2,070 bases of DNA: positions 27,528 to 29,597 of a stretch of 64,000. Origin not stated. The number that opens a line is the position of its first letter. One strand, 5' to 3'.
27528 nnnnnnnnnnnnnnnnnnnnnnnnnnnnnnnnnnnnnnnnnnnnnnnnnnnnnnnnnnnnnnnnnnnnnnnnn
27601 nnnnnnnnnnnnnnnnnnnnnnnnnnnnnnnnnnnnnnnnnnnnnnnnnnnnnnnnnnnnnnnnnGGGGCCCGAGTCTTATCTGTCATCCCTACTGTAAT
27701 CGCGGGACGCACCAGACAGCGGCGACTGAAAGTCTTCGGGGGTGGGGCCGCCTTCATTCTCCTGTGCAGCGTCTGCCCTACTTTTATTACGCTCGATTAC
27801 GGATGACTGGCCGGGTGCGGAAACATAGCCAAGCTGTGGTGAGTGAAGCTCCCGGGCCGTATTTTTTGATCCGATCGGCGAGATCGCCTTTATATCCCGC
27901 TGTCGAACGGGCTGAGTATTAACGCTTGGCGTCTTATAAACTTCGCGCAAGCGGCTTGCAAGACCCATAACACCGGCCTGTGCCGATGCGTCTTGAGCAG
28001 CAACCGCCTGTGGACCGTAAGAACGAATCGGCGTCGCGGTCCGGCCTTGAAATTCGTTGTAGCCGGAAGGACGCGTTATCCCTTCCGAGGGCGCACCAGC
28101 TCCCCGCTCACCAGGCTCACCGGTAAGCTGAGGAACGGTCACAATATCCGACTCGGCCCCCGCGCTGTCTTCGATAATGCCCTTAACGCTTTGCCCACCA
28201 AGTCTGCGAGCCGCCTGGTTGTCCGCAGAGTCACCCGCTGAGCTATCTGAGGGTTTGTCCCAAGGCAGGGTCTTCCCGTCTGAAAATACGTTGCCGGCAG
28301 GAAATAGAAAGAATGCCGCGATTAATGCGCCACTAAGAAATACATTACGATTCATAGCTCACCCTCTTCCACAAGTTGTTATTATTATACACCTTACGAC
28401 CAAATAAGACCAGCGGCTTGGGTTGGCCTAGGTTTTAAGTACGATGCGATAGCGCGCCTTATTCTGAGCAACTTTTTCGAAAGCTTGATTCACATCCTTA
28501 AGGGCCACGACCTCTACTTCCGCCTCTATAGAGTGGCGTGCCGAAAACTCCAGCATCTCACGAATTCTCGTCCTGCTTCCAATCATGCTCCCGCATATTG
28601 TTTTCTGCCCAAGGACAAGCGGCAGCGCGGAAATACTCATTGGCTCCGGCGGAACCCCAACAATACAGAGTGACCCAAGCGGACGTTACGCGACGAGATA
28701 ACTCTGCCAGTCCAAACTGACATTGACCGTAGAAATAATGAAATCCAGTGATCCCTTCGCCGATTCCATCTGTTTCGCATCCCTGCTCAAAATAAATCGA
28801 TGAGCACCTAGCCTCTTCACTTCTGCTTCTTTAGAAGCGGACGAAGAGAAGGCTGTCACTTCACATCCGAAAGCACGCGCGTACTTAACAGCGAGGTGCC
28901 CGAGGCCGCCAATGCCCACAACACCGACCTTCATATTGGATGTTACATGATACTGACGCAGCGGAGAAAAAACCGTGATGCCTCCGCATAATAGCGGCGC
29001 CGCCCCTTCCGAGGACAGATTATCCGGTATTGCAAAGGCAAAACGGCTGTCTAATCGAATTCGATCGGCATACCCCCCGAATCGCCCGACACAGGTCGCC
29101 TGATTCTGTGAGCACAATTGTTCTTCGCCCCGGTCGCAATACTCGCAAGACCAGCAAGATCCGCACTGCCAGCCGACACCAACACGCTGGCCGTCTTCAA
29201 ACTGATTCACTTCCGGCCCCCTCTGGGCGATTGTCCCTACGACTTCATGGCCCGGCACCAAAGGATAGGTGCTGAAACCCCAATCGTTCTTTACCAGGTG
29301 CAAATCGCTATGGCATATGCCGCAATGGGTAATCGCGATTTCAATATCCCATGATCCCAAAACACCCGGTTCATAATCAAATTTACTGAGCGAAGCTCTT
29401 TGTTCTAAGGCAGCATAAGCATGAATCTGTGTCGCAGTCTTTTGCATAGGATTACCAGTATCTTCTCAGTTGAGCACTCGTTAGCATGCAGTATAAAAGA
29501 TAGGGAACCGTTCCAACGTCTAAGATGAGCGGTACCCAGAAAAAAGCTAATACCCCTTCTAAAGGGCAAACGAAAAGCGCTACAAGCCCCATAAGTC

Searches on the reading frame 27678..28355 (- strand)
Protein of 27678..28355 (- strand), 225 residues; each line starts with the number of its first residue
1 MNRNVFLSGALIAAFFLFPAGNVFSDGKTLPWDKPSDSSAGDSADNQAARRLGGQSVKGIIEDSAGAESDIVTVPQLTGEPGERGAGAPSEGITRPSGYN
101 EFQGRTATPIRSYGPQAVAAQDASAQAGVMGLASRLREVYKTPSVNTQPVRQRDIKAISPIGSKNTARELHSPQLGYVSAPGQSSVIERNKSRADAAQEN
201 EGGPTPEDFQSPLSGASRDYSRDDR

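Call 19: search_protein_families(library=pfam, proteins=[window:27678-28355:-], max_evalue=0.00001)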
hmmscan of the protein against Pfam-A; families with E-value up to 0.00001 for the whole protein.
window:27678-28355:- (225 aa): 0 families

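Call 56: list_cluster_members(proteins=[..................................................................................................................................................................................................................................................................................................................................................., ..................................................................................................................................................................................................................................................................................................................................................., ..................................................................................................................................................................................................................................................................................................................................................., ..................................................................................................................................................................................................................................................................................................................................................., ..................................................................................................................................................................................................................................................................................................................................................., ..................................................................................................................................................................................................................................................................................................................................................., window:28431-28640:-, window:27678-28352:-, window:29819-30205:-, window:30183-30551:-])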
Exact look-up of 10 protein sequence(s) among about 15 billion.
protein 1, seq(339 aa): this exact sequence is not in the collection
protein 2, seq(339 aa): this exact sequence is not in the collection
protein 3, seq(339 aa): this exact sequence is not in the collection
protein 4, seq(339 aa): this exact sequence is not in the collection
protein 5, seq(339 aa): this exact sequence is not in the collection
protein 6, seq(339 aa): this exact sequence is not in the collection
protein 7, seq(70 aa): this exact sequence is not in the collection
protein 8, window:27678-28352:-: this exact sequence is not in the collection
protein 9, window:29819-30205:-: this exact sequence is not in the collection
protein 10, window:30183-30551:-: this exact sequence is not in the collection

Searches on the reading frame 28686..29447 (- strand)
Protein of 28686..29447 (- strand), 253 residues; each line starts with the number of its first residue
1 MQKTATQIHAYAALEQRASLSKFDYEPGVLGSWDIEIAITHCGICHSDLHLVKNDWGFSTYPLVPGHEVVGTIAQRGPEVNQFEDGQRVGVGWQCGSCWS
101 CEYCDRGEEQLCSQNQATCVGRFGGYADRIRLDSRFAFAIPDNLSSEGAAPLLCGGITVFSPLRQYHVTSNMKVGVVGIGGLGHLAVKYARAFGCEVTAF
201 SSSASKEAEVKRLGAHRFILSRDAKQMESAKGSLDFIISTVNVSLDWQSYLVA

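Call 19: search_protein_families(library=pfam, proteins=[window:28686-29447:-], max_evalue=0.00001)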
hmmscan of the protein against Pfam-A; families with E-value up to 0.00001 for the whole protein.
window:28686-29447:- (253 aa): 4 families
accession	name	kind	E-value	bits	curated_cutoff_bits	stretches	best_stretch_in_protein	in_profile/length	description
PF08240.17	ADH_N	-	1.4e-24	86.7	23.5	1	34-142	4-104/104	Alcohol dehydrogenase GroES-like domain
PF00107.32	ADH_zinc_N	-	2.8e-11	43.9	31.8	1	181-251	1-76/129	Zinc-binding dehydrogenase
PF02826.25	2-Hacid_dh_C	-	1.6e-06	28.1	25.1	1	167-217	32-82/178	D-isomer specific 2-hydroxyacid dehydrogenase, NAD binding domain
PF01262.27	AlaDh_PNT_C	-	6.3e-06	26.2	23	1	171-244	28-103/214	Alanine dehydrogenase/PNT, C-terminal domain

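Call 39: search_protein_families(library=ncbifam, proteins=[window:28689-29447:-], max_evalue=0.001)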
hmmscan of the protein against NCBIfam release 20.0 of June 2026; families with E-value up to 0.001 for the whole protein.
window:28689-29447:- (253 aa): 28 families (the best 25 are shown)
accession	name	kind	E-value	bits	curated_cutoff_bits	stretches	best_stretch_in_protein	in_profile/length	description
NF047908.1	AldhRedAhr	equivalog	6.4e-102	340.8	470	1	6-251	2-247/335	NADPH-dependent aldehyde reductase Ahr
NF006940.0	PRK09422.1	equivalog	9.9e-39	133.2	344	1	34-227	26-219/338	alcohol dehydrogenase AdhP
TIGR02822.1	adh_fam_2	subfamily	2.2e-37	128.9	283.5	1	34-216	29-211/329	zinc-binding alcohol dehydrogenase family protein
NF010344.0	PRK13771.1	subfamily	6.1e-33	114.2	349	1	35-241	28-233/334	putative alcohol dehydrogenase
NF041172.1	AcrlCoa_red_Thmprot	equivalog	7.4e-28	97.4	500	1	33-242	26-235/334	acryloyl-CoA reductase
NF003808.0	PRK05396.1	equivalog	4.2e-24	85.1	380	1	28-225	21-219/341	L-threonine 3-dehydrogenase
TIGR03989.1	Rxyl_3153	subfamily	4.4e-23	82.1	440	2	34-122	28-115/370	NDMA-dependent alcohol dehydrogenase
TIGR03366.1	HpnZ_proposed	hypoth_equivalog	8.7e-22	77.7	328.1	1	37-228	10-214/315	putative phosphonate catabolism associated alcohol dehydrogenase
NF007642.0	PRK10309.1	equivalog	6.9e-20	71.5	550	1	33-230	26-223/347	galactitol-1-phosphate 5-dehydrogenase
TIGR00692.1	tdh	equivalog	2.9e-19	69.3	458.35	1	30-219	21-211/340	L-threonine 3-dehydrogenase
TIGR03201.1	dearomat_had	equivalog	6.3e-19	68.3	338.65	1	19-227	10-223/349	6-hydroxycyclohex-1-ene-1-carbonyl-CoA dehydrogenase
NF007489.0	PRK10083.1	equivalog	2.8e-18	66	376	1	34-187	26-177/339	Zn-dependent oxidoreductase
NF041097.1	keto_inos_dh_IolM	equivalog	9.8e-18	64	450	1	27-227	48-264/389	scyllo-inosose 3-dehydrogenase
TIGR03451.1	mycoS_dep_FDH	equivalog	1.5e-16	60.2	512.9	1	31-230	25-237/358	S-(hydroxymethyl)mycothiol dehydrogenase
TIGR02824.1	quinone_pig3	subfamily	8.3e-15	54.6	296.8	1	122-232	90-202/325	putative NAD(P)H quinone oxidoreductase, PIG3 family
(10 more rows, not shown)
